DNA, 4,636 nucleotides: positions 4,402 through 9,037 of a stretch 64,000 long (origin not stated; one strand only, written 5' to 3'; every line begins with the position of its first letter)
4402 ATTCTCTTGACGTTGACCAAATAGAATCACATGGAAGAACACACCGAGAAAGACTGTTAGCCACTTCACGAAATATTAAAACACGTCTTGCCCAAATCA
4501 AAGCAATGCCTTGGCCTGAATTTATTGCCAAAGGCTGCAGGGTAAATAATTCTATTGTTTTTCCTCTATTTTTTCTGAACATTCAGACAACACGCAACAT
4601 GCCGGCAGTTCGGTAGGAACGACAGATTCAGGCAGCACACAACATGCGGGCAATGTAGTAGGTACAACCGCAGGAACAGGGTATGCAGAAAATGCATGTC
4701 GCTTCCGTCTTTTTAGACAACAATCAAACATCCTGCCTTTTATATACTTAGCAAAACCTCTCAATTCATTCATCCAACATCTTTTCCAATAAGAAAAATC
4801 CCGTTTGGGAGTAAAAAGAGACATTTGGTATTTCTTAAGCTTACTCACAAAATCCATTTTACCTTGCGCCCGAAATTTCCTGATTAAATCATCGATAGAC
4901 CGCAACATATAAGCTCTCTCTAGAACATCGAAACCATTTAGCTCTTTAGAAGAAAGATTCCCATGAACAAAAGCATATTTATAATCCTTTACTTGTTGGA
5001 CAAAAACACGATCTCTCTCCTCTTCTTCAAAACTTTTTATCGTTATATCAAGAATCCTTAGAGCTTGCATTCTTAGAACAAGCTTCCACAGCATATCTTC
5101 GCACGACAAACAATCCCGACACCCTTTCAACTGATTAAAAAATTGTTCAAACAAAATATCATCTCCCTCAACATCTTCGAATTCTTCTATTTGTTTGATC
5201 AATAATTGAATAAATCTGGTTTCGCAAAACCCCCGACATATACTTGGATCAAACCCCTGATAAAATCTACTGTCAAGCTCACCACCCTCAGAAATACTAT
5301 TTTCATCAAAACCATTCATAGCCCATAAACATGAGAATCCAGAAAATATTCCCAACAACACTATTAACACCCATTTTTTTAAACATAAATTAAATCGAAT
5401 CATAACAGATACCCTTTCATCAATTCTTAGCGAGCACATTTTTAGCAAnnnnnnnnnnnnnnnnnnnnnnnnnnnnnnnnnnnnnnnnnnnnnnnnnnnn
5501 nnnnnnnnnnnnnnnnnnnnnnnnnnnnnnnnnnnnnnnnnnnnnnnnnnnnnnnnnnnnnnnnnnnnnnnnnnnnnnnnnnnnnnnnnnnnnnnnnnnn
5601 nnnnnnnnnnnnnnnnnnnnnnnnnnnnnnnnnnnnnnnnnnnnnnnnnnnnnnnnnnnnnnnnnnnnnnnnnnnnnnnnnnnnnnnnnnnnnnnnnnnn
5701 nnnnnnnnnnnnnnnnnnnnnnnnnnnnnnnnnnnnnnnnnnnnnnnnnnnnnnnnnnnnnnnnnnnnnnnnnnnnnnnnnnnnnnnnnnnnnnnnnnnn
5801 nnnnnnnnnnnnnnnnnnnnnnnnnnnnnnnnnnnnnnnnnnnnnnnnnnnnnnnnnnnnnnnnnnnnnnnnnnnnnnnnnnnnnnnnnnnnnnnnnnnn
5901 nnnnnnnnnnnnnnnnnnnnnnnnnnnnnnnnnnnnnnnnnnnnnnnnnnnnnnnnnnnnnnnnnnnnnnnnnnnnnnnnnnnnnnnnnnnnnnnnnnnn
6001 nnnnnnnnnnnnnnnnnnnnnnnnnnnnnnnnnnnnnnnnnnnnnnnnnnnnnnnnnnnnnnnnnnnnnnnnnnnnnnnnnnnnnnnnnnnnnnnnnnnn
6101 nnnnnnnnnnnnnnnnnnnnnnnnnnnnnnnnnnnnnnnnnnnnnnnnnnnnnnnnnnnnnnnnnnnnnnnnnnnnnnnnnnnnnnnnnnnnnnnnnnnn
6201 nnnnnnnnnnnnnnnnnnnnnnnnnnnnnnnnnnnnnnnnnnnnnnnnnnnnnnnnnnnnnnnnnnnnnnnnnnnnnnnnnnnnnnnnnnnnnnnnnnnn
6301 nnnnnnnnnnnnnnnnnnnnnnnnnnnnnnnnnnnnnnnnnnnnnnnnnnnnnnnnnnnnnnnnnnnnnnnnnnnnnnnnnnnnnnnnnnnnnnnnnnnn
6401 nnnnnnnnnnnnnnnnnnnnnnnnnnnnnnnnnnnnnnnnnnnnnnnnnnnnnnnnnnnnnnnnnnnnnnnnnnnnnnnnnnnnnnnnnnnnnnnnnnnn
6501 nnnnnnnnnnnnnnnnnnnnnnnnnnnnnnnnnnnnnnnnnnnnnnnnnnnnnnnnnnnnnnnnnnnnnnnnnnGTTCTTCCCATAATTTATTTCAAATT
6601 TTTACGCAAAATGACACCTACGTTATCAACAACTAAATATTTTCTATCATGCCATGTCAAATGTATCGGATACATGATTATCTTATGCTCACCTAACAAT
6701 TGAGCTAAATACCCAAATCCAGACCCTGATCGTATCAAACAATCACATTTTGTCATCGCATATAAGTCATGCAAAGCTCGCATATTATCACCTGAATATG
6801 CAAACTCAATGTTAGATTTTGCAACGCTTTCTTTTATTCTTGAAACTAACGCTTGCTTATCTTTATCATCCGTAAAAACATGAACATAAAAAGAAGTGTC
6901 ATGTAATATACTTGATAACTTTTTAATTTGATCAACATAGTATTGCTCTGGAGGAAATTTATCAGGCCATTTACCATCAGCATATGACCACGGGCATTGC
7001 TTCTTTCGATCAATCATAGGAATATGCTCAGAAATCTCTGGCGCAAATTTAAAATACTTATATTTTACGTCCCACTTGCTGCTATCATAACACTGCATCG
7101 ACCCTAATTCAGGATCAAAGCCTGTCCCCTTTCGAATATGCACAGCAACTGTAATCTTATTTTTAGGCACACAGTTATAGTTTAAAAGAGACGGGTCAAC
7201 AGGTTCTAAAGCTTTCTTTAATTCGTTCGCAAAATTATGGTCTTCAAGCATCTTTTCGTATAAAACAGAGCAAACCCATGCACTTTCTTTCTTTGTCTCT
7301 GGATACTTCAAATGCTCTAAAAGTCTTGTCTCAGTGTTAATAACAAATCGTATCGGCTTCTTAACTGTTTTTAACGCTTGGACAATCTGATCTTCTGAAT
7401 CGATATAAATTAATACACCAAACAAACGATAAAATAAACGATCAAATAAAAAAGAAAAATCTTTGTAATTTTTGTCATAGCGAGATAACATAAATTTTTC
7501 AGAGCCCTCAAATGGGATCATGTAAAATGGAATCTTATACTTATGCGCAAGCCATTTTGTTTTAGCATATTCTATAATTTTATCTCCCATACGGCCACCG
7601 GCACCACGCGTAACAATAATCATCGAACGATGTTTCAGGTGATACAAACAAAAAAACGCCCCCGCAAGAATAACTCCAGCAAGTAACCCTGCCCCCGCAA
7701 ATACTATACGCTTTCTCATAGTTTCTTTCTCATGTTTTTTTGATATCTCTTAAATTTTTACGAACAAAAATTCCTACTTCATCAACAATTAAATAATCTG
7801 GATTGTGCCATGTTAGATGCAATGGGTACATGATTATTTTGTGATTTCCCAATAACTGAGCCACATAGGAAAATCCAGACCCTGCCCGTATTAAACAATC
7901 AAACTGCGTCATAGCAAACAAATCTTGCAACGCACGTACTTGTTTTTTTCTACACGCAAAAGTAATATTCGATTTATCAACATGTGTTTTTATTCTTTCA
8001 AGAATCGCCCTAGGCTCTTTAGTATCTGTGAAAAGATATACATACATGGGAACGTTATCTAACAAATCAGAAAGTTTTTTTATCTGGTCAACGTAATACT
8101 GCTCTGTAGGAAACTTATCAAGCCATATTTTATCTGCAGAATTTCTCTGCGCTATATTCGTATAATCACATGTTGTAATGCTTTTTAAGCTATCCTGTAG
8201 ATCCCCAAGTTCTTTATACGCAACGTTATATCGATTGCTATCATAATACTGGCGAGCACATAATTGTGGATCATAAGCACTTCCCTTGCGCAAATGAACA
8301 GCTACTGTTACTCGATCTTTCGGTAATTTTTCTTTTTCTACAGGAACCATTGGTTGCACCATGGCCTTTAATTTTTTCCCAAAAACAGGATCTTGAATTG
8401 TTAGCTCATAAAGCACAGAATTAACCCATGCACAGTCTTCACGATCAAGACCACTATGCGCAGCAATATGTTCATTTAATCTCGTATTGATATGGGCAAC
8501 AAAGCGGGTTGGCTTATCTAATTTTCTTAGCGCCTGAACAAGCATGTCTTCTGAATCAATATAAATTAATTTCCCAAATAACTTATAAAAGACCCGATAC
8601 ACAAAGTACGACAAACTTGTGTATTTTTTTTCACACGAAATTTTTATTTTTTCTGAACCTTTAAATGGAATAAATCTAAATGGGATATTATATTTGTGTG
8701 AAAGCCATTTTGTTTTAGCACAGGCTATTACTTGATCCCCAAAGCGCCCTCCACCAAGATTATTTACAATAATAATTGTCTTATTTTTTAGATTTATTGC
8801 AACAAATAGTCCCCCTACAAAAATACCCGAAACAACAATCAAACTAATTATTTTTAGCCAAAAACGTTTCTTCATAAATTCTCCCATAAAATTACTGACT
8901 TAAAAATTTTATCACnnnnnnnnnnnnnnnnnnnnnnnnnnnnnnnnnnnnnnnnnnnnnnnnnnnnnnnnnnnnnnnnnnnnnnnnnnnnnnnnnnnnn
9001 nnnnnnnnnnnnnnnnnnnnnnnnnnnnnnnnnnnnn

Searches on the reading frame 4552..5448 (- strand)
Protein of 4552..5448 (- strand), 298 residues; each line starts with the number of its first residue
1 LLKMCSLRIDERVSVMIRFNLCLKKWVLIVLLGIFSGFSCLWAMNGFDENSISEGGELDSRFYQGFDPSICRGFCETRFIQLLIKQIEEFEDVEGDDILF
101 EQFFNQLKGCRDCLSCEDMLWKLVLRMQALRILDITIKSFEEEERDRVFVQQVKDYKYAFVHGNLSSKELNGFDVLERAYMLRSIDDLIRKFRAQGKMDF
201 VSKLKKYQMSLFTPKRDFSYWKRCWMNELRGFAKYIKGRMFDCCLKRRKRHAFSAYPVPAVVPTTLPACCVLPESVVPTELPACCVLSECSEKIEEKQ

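Call 6: search_protein_families(library=pfam, proteins=[window:4552-5448:-], max_evalue=0.01)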
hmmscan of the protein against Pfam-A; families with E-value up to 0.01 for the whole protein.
window:4552-5448:- (298 aa): 0 families

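Call 8: search_protein_families(library=ncbifam, proteins=[window:4552-5448:-], max_evalue=0.01)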
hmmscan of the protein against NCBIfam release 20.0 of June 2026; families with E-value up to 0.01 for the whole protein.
window:4552-5448:- (298 aa): 0 families

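Call 77: search_protein_families(library=pfam, max_evalue=0.0001, proteins=[window:4552-5448:-])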
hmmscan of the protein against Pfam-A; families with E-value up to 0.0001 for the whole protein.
window:4552-5448:- (298 aa): 0 families

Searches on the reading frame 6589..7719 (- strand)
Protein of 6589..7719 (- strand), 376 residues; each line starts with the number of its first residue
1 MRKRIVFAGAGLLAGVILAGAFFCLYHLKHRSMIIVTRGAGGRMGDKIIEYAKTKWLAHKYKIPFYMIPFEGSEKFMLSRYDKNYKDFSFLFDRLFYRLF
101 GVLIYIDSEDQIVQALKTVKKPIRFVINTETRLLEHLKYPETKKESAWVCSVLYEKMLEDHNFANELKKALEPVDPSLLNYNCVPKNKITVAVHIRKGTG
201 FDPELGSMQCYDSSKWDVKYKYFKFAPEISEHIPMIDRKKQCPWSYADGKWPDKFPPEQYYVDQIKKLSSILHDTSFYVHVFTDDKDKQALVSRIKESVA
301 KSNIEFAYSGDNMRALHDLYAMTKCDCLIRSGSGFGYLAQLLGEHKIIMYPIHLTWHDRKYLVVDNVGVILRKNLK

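Call 6: search_protein_families(library=pfam, proteins=[window:6589-7719:-], max_evalue=0.01)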
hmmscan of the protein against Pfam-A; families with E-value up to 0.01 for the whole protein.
window:6589-7719:- (376 aa): 1 family
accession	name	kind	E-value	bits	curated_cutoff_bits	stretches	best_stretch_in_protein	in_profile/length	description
PF01531.22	Glyco_transf_11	-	0.0095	15.6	23.9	0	294-361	218-283/298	Glycosyl transferase family 11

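Call 8: search_protein_families(library=ncbifam, proteins=[window:6589-7719:-], max_evalue=0.01)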
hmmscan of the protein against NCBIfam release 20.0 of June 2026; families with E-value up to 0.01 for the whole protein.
window:6589-7719:- (376 aa): 1 family
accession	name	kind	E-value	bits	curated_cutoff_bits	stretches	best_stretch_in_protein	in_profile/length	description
TIGR04372.1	glycosyl_04372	domain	0.0095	15.4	45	0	307-348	67-109/207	TIGR04372 family glycosyltransferase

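Call 12: search_solved_structures(query=window:6589-7719:-, max_evalue=1)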
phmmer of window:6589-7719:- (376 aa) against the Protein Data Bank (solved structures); distinct sequences matched with E-value up to 1: 0.

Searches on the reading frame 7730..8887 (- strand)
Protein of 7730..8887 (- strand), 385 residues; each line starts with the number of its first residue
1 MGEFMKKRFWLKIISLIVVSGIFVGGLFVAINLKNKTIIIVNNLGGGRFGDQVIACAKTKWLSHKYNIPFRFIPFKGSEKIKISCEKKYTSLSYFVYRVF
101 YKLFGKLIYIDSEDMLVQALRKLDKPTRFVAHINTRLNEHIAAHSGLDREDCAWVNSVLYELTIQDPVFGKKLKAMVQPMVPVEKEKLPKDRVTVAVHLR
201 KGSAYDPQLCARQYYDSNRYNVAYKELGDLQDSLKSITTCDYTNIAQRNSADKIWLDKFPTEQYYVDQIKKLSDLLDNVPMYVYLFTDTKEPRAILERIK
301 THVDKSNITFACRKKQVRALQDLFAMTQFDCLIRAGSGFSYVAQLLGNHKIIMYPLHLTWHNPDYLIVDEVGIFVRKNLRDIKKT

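Call 6: search_protein_families(library=pfam, proteins=[window:7730-8887:-], max_evalue=0.01)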
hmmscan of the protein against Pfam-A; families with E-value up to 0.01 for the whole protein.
window:7730-8887:- (385 aa): 0 families

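Call 8: search_protein_families(library=ncbifam, proteins=[window:7730-8887:-], max_evalue=0.01)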
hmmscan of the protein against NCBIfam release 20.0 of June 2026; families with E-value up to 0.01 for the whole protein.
window:7730-8887:- (385 aa): 0 families

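Call 47: search_solved_structures(query=A2, max_evalue=1)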
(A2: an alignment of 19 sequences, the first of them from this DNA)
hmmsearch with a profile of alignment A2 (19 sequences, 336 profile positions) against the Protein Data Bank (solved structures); distinct sequences matched with E-value up to 1: 1.
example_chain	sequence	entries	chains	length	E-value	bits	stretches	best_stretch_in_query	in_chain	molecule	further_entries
1oy5_A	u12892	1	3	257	0.093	14.8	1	277-324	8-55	tRNA (Guanine-N(1)-)-methyltransferase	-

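Call 48: search_protein_families(library=pfam, alignment_id=A2, max_evalue=0.1)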
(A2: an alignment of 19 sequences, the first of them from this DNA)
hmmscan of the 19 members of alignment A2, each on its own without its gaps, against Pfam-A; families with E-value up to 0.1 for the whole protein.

A. member 1, seq(385 aa): 0 families

B. families by the number of members that match (of 19 scanned): 7 families
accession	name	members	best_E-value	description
PF01531.22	Glyco_transf_11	2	0.0095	Glycosyl transferase family 11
PF10915.13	DUF2709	1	0.015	Protein of unknown function (DUF2709)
PF09488.16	Osmo_MPGsynth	1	0.046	Mannosyl-3-phosphoglycerate synthase (osmo_MPGsynth)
PF20958.2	GxGYxYP_N_3rd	1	0.066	GxGYxYP third domain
PF23882.1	DUF7235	1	0.081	Family of unknown function (DUF7235)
PF11586.13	DUF3242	1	0.081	Protein of unknown function (DUF3242)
PF14750.11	INTS2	1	0.099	Integrator complex subunit 2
